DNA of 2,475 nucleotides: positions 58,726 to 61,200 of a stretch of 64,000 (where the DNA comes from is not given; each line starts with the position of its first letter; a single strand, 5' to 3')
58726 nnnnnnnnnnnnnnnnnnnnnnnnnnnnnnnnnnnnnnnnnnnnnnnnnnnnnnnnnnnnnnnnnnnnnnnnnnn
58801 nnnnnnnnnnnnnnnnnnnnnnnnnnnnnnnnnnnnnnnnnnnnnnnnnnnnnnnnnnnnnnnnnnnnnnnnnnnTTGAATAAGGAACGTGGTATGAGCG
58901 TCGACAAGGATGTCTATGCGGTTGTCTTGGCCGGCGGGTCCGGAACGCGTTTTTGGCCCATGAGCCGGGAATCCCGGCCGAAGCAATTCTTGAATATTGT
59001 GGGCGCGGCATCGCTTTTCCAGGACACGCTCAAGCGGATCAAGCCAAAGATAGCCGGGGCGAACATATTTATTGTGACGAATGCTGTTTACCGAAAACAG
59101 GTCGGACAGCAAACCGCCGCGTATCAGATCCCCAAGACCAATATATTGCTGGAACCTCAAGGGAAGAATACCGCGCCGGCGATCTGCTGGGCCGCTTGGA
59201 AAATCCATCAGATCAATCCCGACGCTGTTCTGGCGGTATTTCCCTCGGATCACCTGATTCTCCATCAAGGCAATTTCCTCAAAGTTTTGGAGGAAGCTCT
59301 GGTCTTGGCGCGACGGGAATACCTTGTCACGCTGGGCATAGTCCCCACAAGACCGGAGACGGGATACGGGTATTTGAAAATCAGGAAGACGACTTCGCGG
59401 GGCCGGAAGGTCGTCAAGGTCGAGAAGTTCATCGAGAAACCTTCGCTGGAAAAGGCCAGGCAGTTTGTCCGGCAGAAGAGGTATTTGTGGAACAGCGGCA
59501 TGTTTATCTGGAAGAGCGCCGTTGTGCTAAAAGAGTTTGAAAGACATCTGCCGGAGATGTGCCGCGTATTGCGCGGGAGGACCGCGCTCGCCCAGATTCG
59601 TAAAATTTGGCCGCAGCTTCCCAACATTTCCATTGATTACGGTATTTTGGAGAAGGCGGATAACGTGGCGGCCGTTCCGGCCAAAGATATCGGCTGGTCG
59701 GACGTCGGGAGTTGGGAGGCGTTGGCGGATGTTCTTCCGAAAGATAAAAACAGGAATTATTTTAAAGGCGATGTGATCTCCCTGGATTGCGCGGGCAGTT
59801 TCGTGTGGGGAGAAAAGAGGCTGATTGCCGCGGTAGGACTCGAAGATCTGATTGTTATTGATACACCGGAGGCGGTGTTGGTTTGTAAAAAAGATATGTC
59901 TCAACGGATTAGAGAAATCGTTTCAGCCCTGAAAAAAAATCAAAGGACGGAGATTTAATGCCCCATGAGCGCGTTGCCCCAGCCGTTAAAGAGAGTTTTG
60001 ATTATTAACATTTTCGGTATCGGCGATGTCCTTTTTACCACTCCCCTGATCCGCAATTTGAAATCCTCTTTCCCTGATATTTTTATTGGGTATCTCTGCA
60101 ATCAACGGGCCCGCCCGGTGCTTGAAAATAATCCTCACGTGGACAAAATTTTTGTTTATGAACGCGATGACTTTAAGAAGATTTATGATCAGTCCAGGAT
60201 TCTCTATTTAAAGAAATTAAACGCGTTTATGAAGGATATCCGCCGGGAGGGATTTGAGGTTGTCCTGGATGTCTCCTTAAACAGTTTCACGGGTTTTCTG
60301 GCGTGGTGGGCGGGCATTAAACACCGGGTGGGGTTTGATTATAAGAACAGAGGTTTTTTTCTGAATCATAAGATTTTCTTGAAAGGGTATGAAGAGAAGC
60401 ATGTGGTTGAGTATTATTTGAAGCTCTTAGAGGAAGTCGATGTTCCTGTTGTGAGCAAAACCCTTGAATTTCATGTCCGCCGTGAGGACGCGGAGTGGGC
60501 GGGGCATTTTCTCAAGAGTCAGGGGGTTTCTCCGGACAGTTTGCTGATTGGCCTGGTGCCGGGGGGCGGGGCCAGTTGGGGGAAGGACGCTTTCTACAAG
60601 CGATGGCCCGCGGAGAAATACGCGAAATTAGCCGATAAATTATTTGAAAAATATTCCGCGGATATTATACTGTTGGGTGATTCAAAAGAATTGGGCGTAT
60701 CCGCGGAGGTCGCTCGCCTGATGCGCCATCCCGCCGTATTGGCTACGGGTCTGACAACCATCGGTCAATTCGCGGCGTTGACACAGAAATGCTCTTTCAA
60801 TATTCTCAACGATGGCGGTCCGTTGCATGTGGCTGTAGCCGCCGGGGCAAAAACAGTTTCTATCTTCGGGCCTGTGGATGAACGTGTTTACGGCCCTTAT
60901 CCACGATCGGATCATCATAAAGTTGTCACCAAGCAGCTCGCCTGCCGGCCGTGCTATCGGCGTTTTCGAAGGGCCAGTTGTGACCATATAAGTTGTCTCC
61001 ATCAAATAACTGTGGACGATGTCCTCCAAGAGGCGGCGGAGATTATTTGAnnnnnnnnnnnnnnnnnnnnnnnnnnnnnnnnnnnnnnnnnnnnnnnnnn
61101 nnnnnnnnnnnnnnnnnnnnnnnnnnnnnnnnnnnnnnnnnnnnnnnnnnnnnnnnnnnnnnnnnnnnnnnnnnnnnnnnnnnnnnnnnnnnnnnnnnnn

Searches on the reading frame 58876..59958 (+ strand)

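Call 39: search_protein_families(library=pfam, max_evalue=0.000001, proteins=[window:58876-59958:+])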
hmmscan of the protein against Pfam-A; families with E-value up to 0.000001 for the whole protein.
window:58876-59958:+ (360 aa): 2 families
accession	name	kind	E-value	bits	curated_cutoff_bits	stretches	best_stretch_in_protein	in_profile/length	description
PF00483.29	NTP_transferase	-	1.6e-45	156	21.2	1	15-291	2-243/245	Nucleotidyl transferase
PF22640.1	ManC_GMP_beta-helix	-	3.8e-20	72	27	1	298-352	1-55/55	MannoseP isomerase/GMP-like beta-helix domain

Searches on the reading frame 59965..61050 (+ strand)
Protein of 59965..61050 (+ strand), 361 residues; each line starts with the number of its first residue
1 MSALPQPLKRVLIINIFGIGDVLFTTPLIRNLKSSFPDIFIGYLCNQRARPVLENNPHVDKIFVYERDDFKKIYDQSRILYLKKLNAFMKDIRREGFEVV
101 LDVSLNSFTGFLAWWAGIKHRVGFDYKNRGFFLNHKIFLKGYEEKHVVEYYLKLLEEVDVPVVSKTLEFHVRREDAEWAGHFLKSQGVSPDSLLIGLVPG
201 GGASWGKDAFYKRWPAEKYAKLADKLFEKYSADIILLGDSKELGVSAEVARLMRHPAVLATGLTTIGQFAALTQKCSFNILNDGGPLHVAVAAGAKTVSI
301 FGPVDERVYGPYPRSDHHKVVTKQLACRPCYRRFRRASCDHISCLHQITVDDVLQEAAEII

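Call 39: search_protein_families(library=pfam, max_evalue=0.000001, proteins=[window:59965-61050:+])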
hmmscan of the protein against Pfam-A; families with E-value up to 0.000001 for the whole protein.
window:59965-61050:+ (361 aa): 1 family
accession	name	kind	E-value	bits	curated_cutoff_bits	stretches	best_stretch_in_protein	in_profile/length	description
PF01075.23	Glyco_transf_9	-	5.4e-28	98.4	22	1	87-334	3-240/247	Glycosyltransferase family 9 (heptosyltransferase)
